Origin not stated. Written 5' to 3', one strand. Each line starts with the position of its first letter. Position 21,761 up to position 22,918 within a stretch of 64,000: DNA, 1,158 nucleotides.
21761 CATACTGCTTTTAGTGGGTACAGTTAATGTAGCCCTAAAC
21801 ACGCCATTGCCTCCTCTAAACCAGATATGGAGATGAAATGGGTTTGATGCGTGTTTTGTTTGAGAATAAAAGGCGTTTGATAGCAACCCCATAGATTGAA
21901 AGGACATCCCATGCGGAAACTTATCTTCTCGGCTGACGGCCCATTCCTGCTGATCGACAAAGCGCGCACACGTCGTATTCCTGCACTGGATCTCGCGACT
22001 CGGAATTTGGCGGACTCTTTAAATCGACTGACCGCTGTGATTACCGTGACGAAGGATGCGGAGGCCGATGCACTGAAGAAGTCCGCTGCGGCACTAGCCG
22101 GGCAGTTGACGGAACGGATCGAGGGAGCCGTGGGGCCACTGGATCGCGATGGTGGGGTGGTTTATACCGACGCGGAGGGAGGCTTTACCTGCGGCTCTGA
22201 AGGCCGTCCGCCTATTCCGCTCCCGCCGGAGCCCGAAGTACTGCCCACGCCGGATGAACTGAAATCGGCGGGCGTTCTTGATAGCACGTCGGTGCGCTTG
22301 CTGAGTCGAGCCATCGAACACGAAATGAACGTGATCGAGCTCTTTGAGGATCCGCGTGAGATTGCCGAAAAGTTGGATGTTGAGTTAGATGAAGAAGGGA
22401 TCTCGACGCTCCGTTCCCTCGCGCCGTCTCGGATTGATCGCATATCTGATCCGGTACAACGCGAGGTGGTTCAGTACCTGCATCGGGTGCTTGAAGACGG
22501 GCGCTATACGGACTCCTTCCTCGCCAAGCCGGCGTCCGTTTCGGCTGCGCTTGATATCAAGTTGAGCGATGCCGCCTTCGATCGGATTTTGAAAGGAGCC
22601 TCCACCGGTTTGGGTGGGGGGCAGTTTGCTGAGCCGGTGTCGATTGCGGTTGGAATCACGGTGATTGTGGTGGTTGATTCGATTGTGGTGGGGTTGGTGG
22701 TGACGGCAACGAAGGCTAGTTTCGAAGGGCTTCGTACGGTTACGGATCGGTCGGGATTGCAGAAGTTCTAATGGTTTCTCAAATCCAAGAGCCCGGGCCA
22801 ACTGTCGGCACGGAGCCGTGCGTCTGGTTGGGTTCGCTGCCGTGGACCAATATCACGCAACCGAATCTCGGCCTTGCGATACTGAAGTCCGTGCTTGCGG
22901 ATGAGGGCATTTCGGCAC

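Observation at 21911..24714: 286-aa protein translationally coupled to a class-B radical SAM enzyme: candidate RiPP-like pair with an oversized leader and a Val/Ile/Thr-rich C-terminal core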

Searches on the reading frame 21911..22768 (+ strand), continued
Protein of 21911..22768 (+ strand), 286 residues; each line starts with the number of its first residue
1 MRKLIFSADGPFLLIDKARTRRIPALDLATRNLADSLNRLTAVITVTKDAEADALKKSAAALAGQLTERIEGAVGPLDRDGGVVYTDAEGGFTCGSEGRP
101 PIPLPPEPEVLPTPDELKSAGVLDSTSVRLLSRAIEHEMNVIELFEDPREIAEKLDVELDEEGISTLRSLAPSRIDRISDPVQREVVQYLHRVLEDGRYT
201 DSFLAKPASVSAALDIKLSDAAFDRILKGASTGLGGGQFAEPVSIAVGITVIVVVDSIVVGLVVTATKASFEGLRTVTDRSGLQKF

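Call 58: find_encoding_contigs(protein=P0123, flank=6000, max_places=3)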
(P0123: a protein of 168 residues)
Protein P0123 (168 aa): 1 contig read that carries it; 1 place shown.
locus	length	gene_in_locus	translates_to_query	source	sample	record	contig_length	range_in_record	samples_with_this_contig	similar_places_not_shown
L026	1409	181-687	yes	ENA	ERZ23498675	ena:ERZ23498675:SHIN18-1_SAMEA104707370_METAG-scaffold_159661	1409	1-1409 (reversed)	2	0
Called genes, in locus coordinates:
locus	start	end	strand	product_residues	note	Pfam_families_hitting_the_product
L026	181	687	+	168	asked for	-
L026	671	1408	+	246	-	?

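Call 83: search_protein_families(library=phrogs, proteins=[window:21911-22768:+, P0061, P0063, P0069, P0072, P0070], max_evalue=0.01)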
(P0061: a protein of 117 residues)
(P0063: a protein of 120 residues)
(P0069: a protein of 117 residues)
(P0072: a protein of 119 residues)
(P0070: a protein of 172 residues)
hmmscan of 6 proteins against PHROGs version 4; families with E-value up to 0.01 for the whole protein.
window:21911-22768:+ (286 aa): 0 families

P0061 (117 aa): 0 families

P0063 (120 aa): 0 families

P0069 (117 aa): 0 families

P0072 (119 aa): 0 families

P0070 (172 aa): 0 families

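Call 84: search_protein_families(library=padloc, proteins=[window:21911-22768:+, P0061, P0070], max_evalue=0.01)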
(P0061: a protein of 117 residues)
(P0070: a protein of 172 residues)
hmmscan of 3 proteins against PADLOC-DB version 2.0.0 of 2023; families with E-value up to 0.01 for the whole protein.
window:21911-22768:+ (286 aa): 0 families

P0061 (117 aa): 0 families

P0070 (172 aa): 0 families

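Call 85: search_protein_families(library=pfam, proteins=[P0061, P0062, P0063, P0069, P0072, P0075, P0077, P0081, P0071], max_evalue=0.1)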
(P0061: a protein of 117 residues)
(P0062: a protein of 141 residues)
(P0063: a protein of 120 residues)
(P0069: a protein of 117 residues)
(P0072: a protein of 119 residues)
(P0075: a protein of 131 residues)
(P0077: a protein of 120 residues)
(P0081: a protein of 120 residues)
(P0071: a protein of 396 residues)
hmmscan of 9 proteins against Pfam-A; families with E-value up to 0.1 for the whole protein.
P0061 (117 aa): 0 families

P0062 (141 aa): 0 families

P0063 (120 aa): 0 families

P0069 (117 aa): 0 families

P0072 (119 aa): 0 families

P0075 (131 aa): 0 families

P0077 (120 aa): 0 families

P0081 (120 aa): 0 families

P0071 (396 aa): 1 family
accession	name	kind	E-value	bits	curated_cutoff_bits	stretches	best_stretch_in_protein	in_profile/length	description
PF00082.27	Peptidase_S8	-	1e-38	133.8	21.8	1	3-263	9-288/288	Subtilase family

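Call 86: find_encoding_contigs(protein=P0071, flank=8000, max_places=3)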
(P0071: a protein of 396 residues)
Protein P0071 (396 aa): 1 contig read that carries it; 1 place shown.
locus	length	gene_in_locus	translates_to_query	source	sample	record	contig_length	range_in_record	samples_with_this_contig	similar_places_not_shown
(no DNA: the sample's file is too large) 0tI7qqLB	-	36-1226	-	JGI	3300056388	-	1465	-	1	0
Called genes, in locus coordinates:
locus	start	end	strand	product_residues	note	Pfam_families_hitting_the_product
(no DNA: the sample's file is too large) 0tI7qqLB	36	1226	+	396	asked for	PF00082:Peptidase_S8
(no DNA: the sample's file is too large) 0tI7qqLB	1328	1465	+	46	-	?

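Call 93: find_related_loci(query=A1, collection=metagenome_contigs, flank=7000)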
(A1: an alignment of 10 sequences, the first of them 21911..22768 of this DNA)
Query A1 (286 aa) in metagenome_contigs; peptide patterns used: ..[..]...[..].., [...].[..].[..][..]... (x = any residue, [..] = any of these).
297 stretches matched a pattern; 25 encode a relative of the query (tblastn E <= 1e-3); 25 distinct loci.
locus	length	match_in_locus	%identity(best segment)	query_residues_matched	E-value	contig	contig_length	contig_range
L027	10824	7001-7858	90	1-286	5e-151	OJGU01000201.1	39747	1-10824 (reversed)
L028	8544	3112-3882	35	21-286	3e-44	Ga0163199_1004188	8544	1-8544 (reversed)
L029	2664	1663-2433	33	21-286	2e-44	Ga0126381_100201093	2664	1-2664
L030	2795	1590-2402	32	13-286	9e-44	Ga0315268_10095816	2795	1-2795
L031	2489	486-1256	31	20-286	1e-42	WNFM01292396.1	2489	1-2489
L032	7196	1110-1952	36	4-286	2e-41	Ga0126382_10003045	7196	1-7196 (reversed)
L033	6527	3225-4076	32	1-286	1e-39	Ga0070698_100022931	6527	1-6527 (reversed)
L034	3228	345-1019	35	20-242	2e-39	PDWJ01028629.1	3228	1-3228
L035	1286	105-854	36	24-286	3e-40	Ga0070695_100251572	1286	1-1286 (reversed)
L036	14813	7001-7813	35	13-286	2e-37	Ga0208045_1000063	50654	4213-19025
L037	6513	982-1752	34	21-286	4e-37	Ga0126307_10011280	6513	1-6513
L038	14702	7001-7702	35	1-231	2e-35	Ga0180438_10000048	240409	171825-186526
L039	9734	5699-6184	46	70-231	4e-35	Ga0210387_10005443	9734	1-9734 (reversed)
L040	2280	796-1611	32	9-286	3e-35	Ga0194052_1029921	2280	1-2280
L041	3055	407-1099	36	55-286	4e-35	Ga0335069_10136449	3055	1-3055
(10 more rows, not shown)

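Call 94: find_related_loci(query=A1, collection=viral_contigs, flank=7000)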
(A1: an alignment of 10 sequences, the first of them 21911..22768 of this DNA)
Query A1 (286 aa) in viral_contigs; peptide patterns used: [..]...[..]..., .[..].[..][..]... (x = any residue, [..] = any of these).
40 stretches matched a pattern, but none encodes a relative of the query by tblastn (E <= 1e-3).

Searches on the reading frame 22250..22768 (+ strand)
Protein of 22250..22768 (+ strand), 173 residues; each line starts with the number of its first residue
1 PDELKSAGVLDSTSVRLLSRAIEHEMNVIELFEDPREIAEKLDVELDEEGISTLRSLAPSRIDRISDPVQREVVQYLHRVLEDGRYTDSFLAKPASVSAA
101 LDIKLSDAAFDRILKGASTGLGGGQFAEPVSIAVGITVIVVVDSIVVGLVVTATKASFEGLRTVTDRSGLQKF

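Call 27: search_protein_families(library=ncbifam, alignment_id=A2, max_evalue=0.1)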
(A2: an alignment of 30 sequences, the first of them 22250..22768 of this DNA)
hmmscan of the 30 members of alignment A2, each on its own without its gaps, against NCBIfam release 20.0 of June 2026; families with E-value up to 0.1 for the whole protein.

A. member 1, window:22250-22768:+ (173 aa): 2 families
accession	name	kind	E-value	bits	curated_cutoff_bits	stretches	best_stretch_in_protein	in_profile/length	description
NF038399.1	NH_RiPP_Os17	domain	1.1e-06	28.6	40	1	30-66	19-55/63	Os1348 family NHLP clan protein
TIGR03497.1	FliI_clade2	equivalog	0.056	12.4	629.8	1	6-52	145-192/413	flagellar protein export ATPase FliI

B. families by the number of members that match (of 30 scanned): 16 families
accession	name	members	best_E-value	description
NF038399.1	NH_RiPP_Os17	25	4.5e-08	Os1348 family NHLP clan protein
NF002247.0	PRK01160.1-2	1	0.0028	hypothetical protein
NF005022.0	PRK06432.1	1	0.003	NADH dehydrogenase subunit A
NF005553.0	PRK07217.1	1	0.0098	replication factor A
NF041120.1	RqcH_arch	1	0.014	ribosome rescue protein RqcH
NF041593.1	histid_kinase_PdhS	1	0.018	cell-division control histidine kinase PdhS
NF047768.1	Clp_like_SDH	1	0.027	SDH family Clp fold serine proteinase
NF045964.1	RNAP_delt_plasma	1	0.032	DNA-directed RNA polymerase subunit delta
NF045850.1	ABC_Mplas_LP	1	0.041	OppA family ABC transporter substrate-binding lipoprotein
TIGR03497.1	FliI_clade2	1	0.056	flagellar protein export ATPase FliI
TIGR03793.1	leader_NHLP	1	0.057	NHLP leader peptide family RiPP precursor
NF007545.0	PRK10160.1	1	0.057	taurine ABC transporter permease TauC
NF007266.0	PRK09722.1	1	0.063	D-allulose 6-phosphate 3-epimerase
NF008335.0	PRK11121.1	1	0.066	anaerobic ribonucleoside-triphosphate reductase-activating protein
NF005080.0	PRK06512.1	1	0.071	thiamine phosphate synthase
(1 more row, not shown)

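Call 28: search_protein_families(library=pfam, alignment_id=A2, max_evalue=0.1)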
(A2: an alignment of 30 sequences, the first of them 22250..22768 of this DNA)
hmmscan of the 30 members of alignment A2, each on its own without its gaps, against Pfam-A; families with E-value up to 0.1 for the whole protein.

A. member 1, window:22250-22768:+ (173 aa): 0 families

B. families by the number of members that match (of 30 scanned): 14 families
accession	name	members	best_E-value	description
PF05823.17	Gp-FAR-1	3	0.013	Nematode fatty acid retinoid binding protein (Gp-FAR-1)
PF14407.11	Frankia_peptide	2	0.0041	Ribosomally synthesized peptide prototyped by Frankia Franean1_4349.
PF05769.16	SIKE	1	0.00081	SIKE family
PF19152.5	DUF5834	1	0.0012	Family of unknown function (DUF5834)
PF03434.18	DUF276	1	0.0085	DUF276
PF02646.22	RmuC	1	0.012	RmuC family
PF04316.19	FlgM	1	0.013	Anti-sigma-28 factor, FlgM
PF22287.2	TraI-like_C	1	0.017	TraI-like C-terminal domain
PF12948.12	MSP7_C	1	0.027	MSP7-like protein C-terminal domain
PF22139.1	XPD_arch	1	0.028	DNA repair helicase XPD, arch domain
PF14254.12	DUF4348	1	0.046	Domain of unknown function (DUF4348)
PF10717.14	ODV-E18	1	0.059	Occlusion-derived virus envelope protein ODV-E18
PF02514.21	CobN-Mg_chel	1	0.07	CobN/Magnesium Chelatase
PF11126.13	Phage_DsbA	1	0.079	Transcriptional regulator DsbA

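Call 74: predict_structure(alignment_id=A2)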
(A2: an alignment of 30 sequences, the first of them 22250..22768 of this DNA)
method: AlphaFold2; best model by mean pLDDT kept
length: 173 residues; sequences in the alignment: 30
mean_pLDDT: 76.6   pTM: 0.52
mean pLDDT of the five models: 76.6, 75.2, 74.9, 73.0, 71.9
residues with pLDDT >= 90: 81; 70-90: 24; 50-70: 44; < 50: 24
segments of 3 or more residues with pLDDT < 50: 2-5, 122-139
pLDDT, mean of each block of 10 residues (from residue 1): 55 92 91 96 96 84 71 92 93 97 97 86 43 43 54 55 65 53
secondary structure, 60 per line:
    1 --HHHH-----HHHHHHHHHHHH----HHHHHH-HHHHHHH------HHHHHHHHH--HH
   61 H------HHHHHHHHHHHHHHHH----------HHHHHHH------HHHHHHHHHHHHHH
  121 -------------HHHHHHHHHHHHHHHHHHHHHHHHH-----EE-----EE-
elements in order: H3-6 H12-23 H28-33 H35-41 H48-56 H68-83 H94-100 H107-120 H134-158

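Call 76: fold_search(model_id=the predicted structure, library=pdb)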
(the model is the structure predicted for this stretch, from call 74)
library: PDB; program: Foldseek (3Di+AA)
matches with E <= 10: 1; with E <= 0.001: 0
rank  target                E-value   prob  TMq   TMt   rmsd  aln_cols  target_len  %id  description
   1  8qao                  9.3e+00  0.06  0.14  0.25   6.7        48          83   19  Crystal structure of TP901-1 CI-NTD89 repressor N-terminal domain (released 2024-02-28)

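Call 77: search_solved_structures(query=A2, max_evalue=10, show_alignments=2)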
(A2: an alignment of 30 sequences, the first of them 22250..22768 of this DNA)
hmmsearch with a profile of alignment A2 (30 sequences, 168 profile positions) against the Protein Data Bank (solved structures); distinct sequences matched with E-value up to 10: 3.
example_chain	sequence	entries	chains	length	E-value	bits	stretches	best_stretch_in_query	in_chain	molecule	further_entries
6lk7_A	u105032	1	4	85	0.022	17.6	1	11-61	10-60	Nitrile hydratase, alpha chain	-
9ugg_A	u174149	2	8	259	0.35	13.6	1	39-89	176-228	Lantibiotic ABC transporter ATP-binding protein PsdA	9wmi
1v29_A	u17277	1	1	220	1.2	11.9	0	23-48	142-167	nitrile hydratase a chain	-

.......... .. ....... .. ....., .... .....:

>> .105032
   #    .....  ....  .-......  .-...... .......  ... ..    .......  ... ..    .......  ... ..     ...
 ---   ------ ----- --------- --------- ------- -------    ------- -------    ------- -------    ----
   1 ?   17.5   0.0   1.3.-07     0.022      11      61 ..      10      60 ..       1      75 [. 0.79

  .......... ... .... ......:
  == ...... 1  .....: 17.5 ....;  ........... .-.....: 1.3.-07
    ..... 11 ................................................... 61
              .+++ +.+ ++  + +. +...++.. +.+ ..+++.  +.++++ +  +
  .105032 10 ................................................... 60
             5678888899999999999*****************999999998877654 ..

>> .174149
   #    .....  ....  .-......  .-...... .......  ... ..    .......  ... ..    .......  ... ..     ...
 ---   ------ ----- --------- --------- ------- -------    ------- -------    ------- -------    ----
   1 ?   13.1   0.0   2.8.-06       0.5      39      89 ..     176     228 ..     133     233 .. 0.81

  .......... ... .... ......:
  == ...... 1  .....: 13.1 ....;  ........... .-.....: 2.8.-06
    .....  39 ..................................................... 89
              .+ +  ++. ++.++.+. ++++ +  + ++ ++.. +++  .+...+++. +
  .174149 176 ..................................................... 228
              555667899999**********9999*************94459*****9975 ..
